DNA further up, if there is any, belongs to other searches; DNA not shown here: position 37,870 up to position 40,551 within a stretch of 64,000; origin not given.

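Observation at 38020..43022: Translationally coupled Ski2/HelY-like helicase plus HNH coiled-coil nuclease: candidate undescribed two-gene nucleic-acid surveillance/defence module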

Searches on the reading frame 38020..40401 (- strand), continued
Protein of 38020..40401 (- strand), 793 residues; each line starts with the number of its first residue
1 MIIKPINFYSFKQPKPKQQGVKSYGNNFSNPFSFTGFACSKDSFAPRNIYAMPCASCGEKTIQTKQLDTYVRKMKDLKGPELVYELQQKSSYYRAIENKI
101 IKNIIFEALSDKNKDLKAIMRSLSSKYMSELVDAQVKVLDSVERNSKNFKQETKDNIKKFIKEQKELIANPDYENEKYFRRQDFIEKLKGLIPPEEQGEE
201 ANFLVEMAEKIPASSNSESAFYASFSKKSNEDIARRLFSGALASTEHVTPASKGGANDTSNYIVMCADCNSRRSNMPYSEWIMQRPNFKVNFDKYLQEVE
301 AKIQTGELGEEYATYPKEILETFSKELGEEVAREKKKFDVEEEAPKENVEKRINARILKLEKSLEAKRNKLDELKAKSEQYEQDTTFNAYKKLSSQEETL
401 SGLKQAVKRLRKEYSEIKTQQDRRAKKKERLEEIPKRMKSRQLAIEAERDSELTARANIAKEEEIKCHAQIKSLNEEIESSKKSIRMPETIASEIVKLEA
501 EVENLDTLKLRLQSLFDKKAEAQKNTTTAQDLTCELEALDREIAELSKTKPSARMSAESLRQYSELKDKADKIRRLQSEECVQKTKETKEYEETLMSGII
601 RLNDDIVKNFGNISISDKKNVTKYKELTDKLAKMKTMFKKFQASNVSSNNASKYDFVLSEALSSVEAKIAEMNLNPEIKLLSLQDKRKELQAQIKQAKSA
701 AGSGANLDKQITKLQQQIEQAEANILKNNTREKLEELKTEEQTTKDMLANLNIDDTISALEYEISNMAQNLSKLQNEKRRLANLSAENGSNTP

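Call 69: predict_structure(alignment_id=A1)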
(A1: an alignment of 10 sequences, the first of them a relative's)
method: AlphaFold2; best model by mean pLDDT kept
length: 793 residues; sequences in the alignment: 10
mean_pLDDT: 74.0   pTM: 0.37
mean pLDDT of the five models: 74.0, 72.6, 71.5, 71.2, 68.5
residues with pLDDT >= 90: 114; 70-90: 418; 50-70: 146; < 50: 115
segments of 3 or more residues with pLDDT < 50: 1-36, 38-45, 252-259, 335-347, 550-587, 645-649, 791-793
pLDDT, mean of each block of 10 residues (from residue 1): 30 31 29 41 50 83 82 87 86 81 89 90 84 86 87 90 89 80 88 81 86 64 85 86 70 47 78 72 78 84 73 74 71 45 46 83 92 92 89 90 90 89 82 66 81 90 94 93 86 88 86 86 80 82 66 35 43 40 45 62 62 52 66 67 53 61 67 66 77 75 73 91 88 91 89 88 86 85 66 37
secondary structure, 60 per line:
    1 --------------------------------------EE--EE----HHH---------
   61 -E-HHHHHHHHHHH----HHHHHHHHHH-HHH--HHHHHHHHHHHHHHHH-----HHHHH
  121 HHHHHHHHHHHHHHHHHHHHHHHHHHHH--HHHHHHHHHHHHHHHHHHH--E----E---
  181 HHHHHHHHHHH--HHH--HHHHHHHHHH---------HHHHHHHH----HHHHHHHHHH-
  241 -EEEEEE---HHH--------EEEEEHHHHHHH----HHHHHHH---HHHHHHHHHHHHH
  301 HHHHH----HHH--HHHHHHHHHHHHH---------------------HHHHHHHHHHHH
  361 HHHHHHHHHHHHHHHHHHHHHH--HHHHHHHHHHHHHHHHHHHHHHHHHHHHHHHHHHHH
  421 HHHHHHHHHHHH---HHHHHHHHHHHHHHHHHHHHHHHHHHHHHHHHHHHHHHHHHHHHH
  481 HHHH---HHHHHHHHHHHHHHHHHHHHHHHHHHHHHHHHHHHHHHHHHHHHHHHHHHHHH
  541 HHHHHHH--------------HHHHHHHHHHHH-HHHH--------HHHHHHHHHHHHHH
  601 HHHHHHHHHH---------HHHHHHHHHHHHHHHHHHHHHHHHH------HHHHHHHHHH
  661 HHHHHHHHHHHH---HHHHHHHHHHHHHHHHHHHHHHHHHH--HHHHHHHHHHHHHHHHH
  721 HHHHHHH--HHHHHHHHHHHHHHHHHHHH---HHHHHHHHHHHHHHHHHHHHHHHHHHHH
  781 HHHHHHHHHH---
elements in order (helices of 4 or more, strands of 3 or more residues): H64-74 H79-88 H95-110 H116-148 H151-169 H181-191 H199-208 H218-225 H230-239 E242-247 E262-266 H267-273 H278-284 H288-305 H315-327 H349-382 H385-432 H436-484 H488-547 H562-573 H575-578 H587-610 H620-644 H651-672 H676-701 H704-727 H730-749 H753-790
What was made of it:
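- Closest known: SMC/Rad50/SbcC-type coiled-coil nuclease machines and Lamassu LmuB. Different: The tail is broken into helices of 20-60 residues (call 69).
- Checked: AlphaFold gives four helices of 34-60 aa, a disordered stretch at 550-587, then seven helices of 20-38 aa (call 69).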

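Call 72: fold_search(model_id=the predicted structure, library=pdb)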
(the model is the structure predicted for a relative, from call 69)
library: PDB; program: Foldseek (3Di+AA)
matches with E <= 10: 261; with E <= 0.001: 0
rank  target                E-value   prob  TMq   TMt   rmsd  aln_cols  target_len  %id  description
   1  7zr1_C                2.2e-03  0.94  0.10  0.10  61.8       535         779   14  Chaetomium thermophilum Mre11-Rad50-Nbs1 complex bound to ATPyS (composite structure) (released 2023-01-11)
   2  7zr1_D                4.4e-03  0.95  0.11  0.11  49.9       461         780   14  Chaetomium thermophilum Mre11-Rad50-Nbs1 complex bound to ATPyS (composite structure) (released 2023-01-11)
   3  6sue_A                4.6e-02  0.63  0.07  0.03  39.1       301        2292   13  Structure of Photorhabdus luminescens Tc holotoxin pore, Mutation TccC3-D651A (released 2019-11-06)
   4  6h6f_A                5.2e-02  0.72  0.07  0.03  38.4       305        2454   14  PTC3 holotoxin complex from Photorhabdus luminiscens - Mutant TcC-D651A (released 2018-10-03)
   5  8w20_A                6.0e-02  0.20  0.10  0.11  50.4       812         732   12  Umb1 umbrella toxin particle (released 2024-04-17)
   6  6h6e_A                6.2e-02  0.60  0.07  0.03  38.8       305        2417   13  PTC3 holotoxin complex from Photorhabdus luminecens in prepore state (TcdA1, TcdB2, TccC3) (released 2018-10-03)
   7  9y6s_9Q               7.1e-02  0.18  0.08  0.02  67.5       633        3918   11  96-nm repeat of the Leishmania tarentolae doublet microtubule (released 2025-12-17)
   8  5xg2                  7.4e-02  0.57  0.07  0.19  37.4       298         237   17  Crystal structure of a coiled-coil segment (residues 345-468 and 694-814) of Pyrococcus yayanosii Smc (released 2017-06-07)
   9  6h2x                  7.4e-02  0.41  0.08  0.15  46.8       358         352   15  MukB coiled-coil elbow from E. coli (released 2019-03-06)
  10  9e5c_6c               7.4e-02  0.18  0.08  0.03  65.1       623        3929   12  Cryo-EM structure of 96 nm repeat of microtubule doublet from T. brucei flagellum (released 2025-03-12)
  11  9a69_B                8.1e-02  0.54  0.09  0.11  49.7       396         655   13  Integrative model of MCPB-MCPC by crosslinking MS and deep learning (released 2024-09-18)
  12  9qe0_A                9.3e-02  0.18  0.06  0.04  51.9       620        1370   12  Neobacillus vireti Wadjet-II JetABC dimer (released 2025-06-25)
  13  5lm2_B                9.7e-02  0.41  0.08  0.17  56.1       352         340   14  Crystal Structure of HD-PTP phosphatase (released 2016-11-30)
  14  2ch7_B                1.2e-01  0.51  0.07  0.18  43.4       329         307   11  Crystal structure of the cytoplasmic domain of a bacterial chemoreceptor from Thermotoga maritima (released 2006-04-18)
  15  5nnv_D                1.3e-01  0.47  0.07  0.18  40.9       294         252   12  Structure of a Bacillus subtilis Smc coiled coil middle fragment (released 2017-06-21)
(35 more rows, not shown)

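Call 87: search_protein_families(library=pfam, proteins=[L013:12668-14806:+, L013:15156-17996:-, L003:675-1700:-, L011:7630-8658:+], max_evalue=0.01)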
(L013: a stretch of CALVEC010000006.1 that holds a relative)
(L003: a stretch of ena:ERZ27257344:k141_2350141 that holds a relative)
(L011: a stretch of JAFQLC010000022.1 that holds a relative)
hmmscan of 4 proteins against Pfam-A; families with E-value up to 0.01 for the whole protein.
L013:12668-14806:+ (712 aa): 1 family
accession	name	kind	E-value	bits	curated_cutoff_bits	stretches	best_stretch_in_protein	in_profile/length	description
PF02446.23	Glyco_hydro_77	-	1.2e-20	74.3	25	1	64-480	15-337/465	4-alpha-glucanotransferase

L013:15156-17996:- (946 aa): 2 families
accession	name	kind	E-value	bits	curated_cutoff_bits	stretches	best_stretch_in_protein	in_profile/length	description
PF05193.26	Peptidase_M16_C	-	1.8e-45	155.4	23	2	237-417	1-180/181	Peptidase M16 inactive domain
PF00675.25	Peptidase_M16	-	9.9e-22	77.9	22.3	1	99-220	20-138/149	Insulinase (Peptidase family M16)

L003:675-1700:- (341 aa): 0 families

L011:7630-8658:+ (342 aa): 1 family
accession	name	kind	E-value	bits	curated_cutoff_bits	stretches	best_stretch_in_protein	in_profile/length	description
PF20721.2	C19orf12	-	0.0011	19.2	30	1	134-271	22-146/163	C19orf12-like protein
